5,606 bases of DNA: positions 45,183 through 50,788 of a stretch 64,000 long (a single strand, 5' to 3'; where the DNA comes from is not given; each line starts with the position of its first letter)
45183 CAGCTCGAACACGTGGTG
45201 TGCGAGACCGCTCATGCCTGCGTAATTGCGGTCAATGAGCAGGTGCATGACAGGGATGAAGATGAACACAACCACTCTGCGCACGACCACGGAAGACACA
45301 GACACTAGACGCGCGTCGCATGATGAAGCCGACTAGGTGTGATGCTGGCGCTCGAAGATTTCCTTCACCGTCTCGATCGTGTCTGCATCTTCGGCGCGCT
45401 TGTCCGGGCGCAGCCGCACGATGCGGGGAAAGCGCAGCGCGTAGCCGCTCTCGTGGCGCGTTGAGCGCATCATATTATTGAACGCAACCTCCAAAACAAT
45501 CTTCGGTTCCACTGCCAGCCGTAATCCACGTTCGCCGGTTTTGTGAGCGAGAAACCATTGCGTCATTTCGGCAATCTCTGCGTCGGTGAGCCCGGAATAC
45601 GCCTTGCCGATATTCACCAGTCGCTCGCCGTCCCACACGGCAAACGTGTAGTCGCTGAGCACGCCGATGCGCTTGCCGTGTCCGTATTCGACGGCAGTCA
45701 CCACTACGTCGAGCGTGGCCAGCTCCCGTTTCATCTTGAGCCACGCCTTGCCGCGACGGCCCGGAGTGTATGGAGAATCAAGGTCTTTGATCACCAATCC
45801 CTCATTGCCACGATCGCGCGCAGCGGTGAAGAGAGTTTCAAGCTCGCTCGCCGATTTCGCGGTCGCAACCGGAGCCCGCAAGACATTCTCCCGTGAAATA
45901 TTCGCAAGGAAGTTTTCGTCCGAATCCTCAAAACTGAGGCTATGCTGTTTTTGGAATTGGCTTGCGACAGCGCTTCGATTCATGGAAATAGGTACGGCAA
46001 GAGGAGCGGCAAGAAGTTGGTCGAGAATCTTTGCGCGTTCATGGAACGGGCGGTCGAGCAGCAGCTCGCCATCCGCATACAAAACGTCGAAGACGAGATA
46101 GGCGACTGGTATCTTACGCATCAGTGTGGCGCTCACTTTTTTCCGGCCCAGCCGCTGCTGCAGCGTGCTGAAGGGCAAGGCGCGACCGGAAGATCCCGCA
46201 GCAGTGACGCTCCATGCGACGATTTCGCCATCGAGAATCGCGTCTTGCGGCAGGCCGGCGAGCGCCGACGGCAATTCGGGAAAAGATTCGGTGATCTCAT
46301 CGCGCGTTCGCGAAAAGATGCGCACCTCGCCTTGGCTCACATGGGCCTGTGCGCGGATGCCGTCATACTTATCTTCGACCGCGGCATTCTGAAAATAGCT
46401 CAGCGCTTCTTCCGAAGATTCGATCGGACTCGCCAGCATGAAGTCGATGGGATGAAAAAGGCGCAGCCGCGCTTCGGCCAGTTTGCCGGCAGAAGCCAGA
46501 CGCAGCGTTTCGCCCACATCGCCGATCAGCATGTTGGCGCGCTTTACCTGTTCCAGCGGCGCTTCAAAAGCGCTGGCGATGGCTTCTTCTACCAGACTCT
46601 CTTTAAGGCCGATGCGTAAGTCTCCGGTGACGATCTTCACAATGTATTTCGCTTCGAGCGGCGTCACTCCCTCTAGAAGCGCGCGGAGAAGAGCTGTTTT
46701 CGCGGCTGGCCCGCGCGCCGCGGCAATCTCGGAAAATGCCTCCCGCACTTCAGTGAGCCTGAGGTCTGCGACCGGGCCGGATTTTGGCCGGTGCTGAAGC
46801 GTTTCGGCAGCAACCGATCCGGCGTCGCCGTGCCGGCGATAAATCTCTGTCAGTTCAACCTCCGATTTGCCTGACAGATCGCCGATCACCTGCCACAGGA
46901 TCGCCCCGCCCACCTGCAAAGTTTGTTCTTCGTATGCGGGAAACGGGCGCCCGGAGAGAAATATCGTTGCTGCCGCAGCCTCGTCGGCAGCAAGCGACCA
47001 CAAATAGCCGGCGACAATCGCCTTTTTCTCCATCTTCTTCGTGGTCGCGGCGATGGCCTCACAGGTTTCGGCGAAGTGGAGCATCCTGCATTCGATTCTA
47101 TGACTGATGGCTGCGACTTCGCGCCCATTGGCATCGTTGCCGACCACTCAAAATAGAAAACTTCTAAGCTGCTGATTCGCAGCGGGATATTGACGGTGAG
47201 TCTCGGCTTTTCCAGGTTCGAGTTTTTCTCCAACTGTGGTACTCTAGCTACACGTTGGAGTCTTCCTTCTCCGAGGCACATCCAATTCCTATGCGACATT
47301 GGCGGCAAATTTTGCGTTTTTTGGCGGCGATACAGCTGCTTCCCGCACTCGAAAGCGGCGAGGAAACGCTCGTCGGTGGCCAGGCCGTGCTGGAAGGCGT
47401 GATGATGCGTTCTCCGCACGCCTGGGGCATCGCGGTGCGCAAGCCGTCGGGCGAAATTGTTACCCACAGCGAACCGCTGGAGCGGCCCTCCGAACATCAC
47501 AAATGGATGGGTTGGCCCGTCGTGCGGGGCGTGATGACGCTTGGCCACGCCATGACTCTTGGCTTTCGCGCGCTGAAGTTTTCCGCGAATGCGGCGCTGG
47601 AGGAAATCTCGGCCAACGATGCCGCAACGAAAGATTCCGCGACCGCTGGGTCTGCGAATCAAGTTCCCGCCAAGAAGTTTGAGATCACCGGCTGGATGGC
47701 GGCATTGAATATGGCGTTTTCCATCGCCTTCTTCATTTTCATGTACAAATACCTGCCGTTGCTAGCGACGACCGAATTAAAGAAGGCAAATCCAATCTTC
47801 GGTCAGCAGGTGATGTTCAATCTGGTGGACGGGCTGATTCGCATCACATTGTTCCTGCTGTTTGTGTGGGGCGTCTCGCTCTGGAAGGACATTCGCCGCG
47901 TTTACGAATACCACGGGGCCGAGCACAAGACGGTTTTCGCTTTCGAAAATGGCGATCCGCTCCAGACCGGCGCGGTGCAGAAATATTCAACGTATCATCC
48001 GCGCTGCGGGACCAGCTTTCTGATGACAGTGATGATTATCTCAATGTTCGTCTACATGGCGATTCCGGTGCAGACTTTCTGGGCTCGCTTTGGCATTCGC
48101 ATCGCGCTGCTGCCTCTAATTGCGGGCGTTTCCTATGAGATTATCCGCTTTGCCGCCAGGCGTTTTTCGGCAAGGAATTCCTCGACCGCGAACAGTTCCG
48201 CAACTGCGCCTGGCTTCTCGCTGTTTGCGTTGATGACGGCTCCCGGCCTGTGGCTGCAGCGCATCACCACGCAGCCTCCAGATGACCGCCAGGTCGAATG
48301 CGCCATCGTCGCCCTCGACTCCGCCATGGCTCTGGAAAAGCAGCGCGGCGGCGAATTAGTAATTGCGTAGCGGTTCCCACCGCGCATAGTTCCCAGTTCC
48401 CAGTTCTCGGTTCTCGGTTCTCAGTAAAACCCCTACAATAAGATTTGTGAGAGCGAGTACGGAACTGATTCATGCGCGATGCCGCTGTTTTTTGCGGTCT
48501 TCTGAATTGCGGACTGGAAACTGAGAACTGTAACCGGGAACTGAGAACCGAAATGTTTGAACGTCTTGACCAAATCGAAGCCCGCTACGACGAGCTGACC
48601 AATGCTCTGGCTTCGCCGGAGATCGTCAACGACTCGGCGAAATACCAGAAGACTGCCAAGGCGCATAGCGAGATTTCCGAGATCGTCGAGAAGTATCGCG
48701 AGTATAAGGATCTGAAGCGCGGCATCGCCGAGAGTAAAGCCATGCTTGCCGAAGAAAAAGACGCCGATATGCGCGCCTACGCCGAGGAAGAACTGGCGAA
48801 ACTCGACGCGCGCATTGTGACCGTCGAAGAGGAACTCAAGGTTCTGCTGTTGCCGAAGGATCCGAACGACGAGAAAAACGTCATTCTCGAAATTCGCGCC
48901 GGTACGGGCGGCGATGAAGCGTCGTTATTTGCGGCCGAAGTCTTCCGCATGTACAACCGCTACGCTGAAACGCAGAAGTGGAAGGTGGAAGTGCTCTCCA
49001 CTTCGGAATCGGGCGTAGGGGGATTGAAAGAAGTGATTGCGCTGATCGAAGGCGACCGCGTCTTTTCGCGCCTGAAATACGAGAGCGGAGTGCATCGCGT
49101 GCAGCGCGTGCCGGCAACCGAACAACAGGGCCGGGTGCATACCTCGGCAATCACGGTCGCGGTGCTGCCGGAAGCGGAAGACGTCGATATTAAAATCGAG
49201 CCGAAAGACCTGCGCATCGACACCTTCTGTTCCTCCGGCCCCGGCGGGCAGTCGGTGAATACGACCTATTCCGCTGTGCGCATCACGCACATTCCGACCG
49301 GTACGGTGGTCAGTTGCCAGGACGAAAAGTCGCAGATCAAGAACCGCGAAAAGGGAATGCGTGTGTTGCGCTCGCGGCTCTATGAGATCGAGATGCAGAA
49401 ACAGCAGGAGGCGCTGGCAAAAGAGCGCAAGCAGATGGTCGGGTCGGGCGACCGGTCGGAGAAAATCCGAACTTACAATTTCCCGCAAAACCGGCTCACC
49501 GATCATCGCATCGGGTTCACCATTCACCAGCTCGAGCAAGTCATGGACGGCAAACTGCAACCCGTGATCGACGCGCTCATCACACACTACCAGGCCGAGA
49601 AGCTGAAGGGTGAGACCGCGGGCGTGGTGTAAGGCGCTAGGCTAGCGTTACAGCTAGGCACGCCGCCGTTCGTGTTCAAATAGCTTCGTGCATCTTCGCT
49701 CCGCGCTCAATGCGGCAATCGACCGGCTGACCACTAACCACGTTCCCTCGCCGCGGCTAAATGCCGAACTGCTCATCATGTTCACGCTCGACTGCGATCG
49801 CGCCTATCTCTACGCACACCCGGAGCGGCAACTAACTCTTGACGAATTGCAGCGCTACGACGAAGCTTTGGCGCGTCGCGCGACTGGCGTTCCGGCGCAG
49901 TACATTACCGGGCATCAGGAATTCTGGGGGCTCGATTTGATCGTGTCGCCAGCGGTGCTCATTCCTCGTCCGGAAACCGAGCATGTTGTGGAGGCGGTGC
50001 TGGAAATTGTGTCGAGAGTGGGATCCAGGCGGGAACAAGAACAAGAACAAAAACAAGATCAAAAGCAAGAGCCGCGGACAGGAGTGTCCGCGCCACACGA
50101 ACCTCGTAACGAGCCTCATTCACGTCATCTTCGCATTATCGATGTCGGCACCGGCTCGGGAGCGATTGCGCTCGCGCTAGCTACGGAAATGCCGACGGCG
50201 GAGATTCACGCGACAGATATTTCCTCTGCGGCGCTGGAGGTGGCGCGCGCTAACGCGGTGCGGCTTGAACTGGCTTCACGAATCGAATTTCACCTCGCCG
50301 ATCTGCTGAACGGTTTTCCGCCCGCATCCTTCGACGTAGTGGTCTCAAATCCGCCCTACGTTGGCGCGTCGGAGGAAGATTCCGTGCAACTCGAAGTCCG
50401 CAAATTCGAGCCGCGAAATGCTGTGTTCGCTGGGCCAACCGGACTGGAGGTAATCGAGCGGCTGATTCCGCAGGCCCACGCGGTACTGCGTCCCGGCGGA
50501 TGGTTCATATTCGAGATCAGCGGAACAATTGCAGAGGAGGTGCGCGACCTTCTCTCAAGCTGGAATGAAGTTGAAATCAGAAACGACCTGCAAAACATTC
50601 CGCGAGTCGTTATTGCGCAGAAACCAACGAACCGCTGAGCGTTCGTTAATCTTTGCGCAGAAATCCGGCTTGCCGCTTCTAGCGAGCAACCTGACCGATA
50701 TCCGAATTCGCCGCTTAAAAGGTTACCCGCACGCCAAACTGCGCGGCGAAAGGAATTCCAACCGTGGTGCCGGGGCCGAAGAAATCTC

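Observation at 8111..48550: Family of intergenic hairpins whose arms are tandem 7-8-nt arrays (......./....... plus locus-specific units), oriented relative to the downstream start codon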

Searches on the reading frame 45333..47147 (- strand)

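Call 98: search_protein_families(library=pfam, proteins=[window:45333-47147:-], max_evalue=0.00001)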
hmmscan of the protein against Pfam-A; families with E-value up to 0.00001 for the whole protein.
window:45333-47147:- (604 aa): 4 families
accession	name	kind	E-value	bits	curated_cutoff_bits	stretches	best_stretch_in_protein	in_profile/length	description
PF01068.26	DNA_ligase_A_M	-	1e-45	156.4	26.2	1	237-473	2-204/204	ATP dependent DNA ligase domain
PF04675.19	DNA_ligase_A_N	-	2e-32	113.2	24.6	1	24-191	4-174/174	DNA ligase N terminus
PF04679.21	DNA_ligase_A_C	-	3.8e-13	50.1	27.5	1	495-583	3-94/94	ATP dependent DNA ligase C terminal region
PF01331.24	mRNA_cap_enzyme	-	2.7e-06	27.8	29.6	0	347-472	89-193/194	mRNA capping enzyme, catalytic domain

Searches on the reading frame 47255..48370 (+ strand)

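Call 22: search_protein_families(library=pfam, proteins=[window:47255-48370:+])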
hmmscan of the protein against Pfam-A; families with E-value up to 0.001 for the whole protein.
window:47255-48370:+ (371 aa): 1 family
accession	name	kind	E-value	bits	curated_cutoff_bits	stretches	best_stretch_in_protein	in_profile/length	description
PF07136.16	DUF1385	-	1.9e-75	253.5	22.1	1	87-358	1-225/227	Protein of unknown function (DUF1385)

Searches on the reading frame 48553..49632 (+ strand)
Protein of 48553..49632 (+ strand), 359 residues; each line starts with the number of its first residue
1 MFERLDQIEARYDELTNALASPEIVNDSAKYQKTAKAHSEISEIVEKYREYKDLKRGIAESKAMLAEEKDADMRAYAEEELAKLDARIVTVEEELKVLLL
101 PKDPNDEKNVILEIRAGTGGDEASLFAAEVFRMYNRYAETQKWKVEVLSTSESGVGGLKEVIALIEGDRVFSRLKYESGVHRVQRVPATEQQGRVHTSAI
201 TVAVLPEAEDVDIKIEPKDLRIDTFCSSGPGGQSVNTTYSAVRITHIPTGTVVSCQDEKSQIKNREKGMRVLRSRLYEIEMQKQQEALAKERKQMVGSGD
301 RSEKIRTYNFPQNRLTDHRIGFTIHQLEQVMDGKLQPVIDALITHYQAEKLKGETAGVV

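Call 16: find_encoding_contigs(protein=window:48553-49632:+, flank=3000, max_places=6)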
Protein window:48553-49632:+ (359 aa): no gene with exactly this product is on record in the collection.

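Call 22: search_protein_families(library=pfam, proteins=[window:48553-49632:+])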
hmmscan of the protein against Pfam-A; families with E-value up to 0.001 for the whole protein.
window:48553-49632:+ (359 aa): 2 families
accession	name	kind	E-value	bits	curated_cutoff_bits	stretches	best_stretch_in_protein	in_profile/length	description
PF03462.23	PCRF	-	5.2e-77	258.5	24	1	8-202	1-194/194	PCRF domain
PF00472.26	RF-1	-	9.9e-44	148.4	35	1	210-319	2-116/116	RF-1 domain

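Call 39: find_related_loci(query=window:48553-49632:+, collection=metagenome_contigs, flank=3000)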
Query window:48553-49632:+ (359 aa) in metagenome_contigs; peptide patterns used: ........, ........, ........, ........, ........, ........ (x = any residue, [..] = any of these).
600 stretches matched a pattern (row limit reached: there are more); 570 encode a relative of the query (tblastn E <= 1e-3); the best 80 are kept; 80 distinct loci.
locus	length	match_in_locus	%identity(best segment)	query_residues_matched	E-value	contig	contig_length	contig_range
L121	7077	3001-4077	93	1-359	0e+0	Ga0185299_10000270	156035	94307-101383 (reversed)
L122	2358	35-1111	93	1-359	0e+0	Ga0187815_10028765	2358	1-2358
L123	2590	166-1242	93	1-359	0e+0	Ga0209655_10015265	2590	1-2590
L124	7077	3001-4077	93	1-359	0e+0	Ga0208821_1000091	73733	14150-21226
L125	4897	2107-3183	92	1-359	0e+0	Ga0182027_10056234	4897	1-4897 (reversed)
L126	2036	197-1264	93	1-356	0e+0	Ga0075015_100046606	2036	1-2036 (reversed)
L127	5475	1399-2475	92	1-359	0e+0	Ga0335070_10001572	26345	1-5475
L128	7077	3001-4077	92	1-359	0e+0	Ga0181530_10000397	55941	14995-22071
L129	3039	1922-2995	92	1-358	0e+0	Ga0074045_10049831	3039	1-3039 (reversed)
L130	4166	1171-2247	92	1-359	0e+0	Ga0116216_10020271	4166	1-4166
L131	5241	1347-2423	92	1-359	0e+0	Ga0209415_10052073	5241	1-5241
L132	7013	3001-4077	92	1-359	0e+0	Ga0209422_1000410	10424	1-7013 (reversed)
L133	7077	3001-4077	92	1-359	0e+0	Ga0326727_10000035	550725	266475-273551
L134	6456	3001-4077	91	1-359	0e+0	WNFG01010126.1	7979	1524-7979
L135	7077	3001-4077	92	1-359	0e+0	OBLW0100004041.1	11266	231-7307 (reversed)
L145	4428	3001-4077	92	1-359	0e+0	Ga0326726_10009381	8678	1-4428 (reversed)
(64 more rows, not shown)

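Call 62: search_protein_families(library=pfam, proteins=[L145:2606-2974:+], max_evalue=0.01)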
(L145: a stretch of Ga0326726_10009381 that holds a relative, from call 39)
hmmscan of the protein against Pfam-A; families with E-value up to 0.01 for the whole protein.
L145:2606-2974:+ (122 aa): 2 families
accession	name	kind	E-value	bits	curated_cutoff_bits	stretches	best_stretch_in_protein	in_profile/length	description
PF05635.17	23S_rRNA_IVP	-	4.1e-38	130.3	33.8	1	8-112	1-105/106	23S rRNA-intervening sequence protein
PF22296.2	bAvd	-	2.5e-05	25.1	40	1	13-117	4-106/107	bAvd-like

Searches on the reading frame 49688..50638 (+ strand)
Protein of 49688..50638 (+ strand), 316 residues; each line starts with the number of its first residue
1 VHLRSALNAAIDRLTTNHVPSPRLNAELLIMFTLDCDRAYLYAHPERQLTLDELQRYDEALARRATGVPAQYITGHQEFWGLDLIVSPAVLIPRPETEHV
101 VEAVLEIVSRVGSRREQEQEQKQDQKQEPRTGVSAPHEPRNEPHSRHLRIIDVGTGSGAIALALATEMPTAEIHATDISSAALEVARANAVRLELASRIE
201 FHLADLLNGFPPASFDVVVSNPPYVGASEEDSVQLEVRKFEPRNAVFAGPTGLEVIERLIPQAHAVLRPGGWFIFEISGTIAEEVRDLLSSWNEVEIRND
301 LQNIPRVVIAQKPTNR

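Call 98: search_protein_families(library=pfam, proteins=[window:49688-50638:+], max_evalue=0.00001)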
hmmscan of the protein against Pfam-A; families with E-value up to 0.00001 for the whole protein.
window:49688-50638:+ (316 aa): 10 families
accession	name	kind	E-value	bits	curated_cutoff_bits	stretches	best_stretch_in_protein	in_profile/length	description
PF17827.6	PrmC_N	-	1.6e-22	80.2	23.4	1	6-75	2-71/71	PrmC N-terminal domain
PF05175.20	MTS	-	7.7e-19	68.4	23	1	147-229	32-113/170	Methyltransferase small domain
PF13847.12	Methyltransf_31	-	1.6e-16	60.8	27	1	145-279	2-113/145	Methyltransferase domain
PF13649.12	Methyltransf_25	-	6.3e-14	52.9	27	1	150-221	1-71/97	Methyltransferase domain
PF06325.19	PrmA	-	9.5e-13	48.7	22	1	149-221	164-233/296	Ribosomal protein L11 methyltransferase (PrmA)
PF08241.18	Methyltransf_11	-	1.7e-12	48.2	21.2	1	151-221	1-67/95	Methyltransferase domain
PF08242.18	Methyltransf_12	-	7e-12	46.4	30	1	151-221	1-72/98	Methyltransferase domain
PF12847.13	Methyltransf_18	-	7.1e-07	29.8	27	1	149-219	17-87/151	Methyltransferase domain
PF01170.24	UPF0020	-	1.4e-06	28.6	22.3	1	167-225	73-132/197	RMKL-like, methyltransferase domain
PF13489.12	Methyltransf_23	-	6.6e-06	26.4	27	0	144-220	20-87/164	Methyltransferase domain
